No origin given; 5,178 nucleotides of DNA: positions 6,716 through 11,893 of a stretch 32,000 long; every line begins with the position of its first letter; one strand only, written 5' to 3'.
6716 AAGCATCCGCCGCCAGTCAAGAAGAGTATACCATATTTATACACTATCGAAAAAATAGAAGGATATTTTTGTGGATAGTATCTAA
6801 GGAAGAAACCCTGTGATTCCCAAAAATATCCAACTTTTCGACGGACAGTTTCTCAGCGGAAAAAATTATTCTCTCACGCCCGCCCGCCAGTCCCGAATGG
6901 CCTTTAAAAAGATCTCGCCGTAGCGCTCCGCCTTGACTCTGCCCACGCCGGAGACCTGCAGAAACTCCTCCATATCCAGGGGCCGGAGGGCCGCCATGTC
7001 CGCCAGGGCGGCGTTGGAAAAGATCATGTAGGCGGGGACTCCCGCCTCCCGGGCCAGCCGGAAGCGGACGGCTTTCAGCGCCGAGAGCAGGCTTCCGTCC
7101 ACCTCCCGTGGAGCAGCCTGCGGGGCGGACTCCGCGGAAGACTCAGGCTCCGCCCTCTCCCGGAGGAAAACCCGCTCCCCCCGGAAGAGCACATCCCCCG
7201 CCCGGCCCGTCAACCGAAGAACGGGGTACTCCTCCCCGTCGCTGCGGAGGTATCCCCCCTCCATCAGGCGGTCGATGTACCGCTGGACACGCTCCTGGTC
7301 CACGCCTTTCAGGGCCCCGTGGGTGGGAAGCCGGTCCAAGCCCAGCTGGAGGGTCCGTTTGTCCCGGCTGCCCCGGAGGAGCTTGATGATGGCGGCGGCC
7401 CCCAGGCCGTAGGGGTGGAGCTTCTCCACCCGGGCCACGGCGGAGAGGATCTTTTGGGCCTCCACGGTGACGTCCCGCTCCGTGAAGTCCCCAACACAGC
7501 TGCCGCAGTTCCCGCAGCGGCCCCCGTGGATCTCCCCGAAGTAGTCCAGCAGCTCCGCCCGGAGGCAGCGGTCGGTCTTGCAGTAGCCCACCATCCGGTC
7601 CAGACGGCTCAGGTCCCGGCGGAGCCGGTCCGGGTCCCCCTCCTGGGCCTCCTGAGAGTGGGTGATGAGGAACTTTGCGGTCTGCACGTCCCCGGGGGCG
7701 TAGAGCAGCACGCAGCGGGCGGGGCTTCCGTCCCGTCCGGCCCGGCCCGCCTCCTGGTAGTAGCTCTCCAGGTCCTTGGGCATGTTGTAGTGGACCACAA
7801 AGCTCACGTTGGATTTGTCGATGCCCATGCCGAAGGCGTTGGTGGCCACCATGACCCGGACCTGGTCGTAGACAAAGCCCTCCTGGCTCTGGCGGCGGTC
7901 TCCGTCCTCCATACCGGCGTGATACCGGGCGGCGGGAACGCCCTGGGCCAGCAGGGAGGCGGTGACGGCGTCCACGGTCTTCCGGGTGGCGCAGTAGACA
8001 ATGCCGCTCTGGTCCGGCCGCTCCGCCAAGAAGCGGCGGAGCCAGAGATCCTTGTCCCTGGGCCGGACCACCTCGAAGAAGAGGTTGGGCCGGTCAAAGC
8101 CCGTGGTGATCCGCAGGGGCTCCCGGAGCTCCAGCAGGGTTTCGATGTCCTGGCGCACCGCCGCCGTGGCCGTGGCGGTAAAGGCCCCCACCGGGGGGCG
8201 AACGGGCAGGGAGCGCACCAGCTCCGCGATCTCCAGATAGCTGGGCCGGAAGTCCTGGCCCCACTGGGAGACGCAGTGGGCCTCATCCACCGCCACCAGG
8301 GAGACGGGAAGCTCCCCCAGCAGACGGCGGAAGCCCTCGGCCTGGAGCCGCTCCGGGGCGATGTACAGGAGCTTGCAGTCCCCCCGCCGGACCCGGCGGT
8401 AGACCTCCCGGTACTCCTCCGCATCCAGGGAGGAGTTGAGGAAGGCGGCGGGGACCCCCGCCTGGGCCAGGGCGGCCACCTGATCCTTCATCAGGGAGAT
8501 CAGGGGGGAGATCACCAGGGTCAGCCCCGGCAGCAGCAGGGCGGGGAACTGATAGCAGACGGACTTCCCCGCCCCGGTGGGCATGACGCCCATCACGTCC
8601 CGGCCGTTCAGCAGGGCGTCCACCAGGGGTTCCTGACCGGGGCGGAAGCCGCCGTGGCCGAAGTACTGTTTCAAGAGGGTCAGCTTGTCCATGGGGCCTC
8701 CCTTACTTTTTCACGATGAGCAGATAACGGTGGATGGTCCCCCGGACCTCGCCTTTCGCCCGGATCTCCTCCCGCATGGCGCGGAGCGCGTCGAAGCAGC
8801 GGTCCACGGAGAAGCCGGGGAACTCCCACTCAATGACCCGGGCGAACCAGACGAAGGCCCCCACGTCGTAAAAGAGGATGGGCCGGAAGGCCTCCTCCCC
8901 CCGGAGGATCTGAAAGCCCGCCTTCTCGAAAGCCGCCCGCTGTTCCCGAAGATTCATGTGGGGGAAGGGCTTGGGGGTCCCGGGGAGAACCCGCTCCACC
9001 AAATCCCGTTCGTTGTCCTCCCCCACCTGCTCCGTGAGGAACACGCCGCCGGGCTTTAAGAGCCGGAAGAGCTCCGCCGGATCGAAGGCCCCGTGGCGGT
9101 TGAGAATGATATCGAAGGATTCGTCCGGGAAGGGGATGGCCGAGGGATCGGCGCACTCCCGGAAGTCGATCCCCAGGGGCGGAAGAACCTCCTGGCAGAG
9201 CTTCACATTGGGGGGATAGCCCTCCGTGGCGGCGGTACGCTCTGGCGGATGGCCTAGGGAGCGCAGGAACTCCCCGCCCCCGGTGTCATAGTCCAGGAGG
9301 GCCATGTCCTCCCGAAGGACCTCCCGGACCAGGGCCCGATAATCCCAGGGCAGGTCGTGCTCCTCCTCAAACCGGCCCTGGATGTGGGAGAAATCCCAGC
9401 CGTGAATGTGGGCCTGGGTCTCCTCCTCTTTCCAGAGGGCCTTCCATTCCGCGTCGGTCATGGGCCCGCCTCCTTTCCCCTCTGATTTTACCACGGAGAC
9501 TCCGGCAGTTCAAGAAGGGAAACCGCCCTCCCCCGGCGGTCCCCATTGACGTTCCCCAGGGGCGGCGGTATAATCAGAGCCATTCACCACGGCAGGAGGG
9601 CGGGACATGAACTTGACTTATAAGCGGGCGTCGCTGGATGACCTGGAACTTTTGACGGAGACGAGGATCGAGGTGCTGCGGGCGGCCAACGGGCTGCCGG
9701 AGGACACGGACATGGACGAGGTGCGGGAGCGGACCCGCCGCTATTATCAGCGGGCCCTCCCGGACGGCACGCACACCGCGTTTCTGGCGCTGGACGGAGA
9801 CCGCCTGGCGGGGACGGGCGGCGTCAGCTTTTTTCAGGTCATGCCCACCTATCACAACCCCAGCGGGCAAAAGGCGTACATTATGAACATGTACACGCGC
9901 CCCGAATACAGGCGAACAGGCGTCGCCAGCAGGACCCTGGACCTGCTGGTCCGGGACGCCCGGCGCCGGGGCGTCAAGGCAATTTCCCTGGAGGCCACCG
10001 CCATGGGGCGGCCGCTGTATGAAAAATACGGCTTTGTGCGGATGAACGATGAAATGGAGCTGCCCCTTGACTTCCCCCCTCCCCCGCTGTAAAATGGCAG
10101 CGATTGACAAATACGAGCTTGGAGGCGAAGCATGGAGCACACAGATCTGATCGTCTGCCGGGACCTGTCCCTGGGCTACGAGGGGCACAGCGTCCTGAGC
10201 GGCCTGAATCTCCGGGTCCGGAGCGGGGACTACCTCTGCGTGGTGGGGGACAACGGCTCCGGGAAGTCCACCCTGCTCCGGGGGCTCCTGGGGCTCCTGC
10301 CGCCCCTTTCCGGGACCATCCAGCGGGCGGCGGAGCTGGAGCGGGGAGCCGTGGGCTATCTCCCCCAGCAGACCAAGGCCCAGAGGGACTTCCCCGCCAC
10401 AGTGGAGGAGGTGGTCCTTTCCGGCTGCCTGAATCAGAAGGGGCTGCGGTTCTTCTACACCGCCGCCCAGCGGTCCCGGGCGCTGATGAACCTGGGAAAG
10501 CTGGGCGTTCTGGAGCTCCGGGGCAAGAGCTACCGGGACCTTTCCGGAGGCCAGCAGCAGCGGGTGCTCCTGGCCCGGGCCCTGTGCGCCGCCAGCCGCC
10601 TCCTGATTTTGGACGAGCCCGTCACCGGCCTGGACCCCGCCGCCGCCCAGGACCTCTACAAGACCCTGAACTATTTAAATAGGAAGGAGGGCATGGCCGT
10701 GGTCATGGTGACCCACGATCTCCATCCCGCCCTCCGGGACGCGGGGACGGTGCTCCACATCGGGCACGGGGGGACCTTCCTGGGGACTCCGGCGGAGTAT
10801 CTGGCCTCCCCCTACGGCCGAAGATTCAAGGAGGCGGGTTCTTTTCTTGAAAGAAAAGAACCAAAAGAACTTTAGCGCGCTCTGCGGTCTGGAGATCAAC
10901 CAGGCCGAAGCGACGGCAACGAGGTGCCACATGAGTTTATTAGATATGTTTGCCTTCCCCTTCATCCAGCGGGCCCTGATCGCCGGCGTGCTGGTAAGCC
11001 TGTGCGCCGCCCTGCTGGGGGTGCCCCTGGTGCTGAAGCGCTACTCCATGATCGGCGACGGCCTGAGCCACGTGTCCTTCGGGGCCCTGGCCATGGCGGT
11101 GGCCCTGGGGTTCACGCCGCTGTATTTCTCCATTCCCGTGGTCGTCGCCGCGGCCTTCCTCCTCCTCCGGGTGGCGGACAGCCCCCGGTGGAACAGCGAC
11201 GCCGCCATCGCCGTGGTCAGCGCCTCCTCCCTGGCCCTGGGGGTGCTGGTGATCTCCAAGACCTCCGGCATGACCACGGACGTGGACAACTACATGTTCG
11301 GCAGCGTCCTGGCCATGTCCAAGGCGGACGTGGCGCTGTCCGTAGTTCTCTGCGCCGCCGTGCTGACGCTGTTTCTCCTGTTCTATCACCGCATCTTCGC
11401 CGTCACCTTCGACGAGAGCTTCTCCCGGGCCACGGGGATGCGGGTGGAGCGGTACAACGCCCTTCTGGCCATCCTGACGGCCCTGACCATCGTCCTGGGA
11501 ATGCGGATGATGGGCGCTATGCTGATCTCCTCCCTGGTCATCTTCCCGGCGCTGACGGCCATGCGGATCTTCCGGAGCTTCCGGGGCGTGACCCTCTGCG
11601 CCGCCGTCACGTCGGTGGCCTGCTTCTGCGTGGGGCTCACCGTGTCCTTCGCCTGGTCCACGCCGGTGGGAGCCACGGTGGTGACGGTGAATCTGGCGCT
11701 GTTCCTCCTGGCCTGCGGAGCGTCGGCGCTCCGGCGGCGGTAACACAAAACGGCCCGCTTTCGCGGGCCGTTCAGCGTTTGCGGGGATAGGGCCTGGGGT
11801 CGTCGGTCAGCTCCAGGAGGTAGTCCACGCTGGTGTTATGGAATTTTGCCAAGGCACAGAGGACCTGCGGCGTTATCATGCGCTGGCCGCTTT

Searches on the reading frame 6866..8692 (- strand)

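Call 31: search_protein_families(library=pfam, proteins=[window:6866-8692:-], max_evalue=0.01)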
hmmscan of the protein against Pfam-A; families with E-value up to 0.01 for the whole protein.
window:6866-8692:- (608 aa): 5 families
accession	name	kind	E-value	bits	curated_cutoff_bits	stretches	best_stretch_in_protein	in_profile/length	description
PF09382.16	RQC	-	6.6e-27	94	23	1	404-517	3-112/114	RQC domain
PF00270.35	DEAD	-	3.1e-25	89.3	26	1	18-179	2-164/167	DEAD/DEAH box helicase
PF00271.37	Helicase_C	-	9.5e-25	87.4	23.5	1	217-322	5-110/110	Helicase conserved C-terminal domain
PF00570.28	HRDC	-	1.5e-21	76.6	23.8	1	534-599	3-68/68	HRDC domain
PF16124.10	RecQ_Zn_bind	-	3.4e-15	56.9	25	1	333-399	1-65/66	RecQ zinc-binding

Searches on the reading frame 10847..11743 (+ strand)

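Call 31: search_protein_families(library=pfam, proteins=[window:10847-11743:+], max_evalue=0.01)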
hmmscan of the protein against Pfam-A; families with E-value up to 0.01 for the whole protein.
window:10847-11743:+ (298 aa): 1 family
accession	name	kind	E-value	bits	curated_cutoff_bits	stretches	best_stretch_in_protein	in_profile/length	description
PF00950.22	ABC-3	-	9.6e-61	206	20.1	1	37-290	2-255/258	ABC 3 transport family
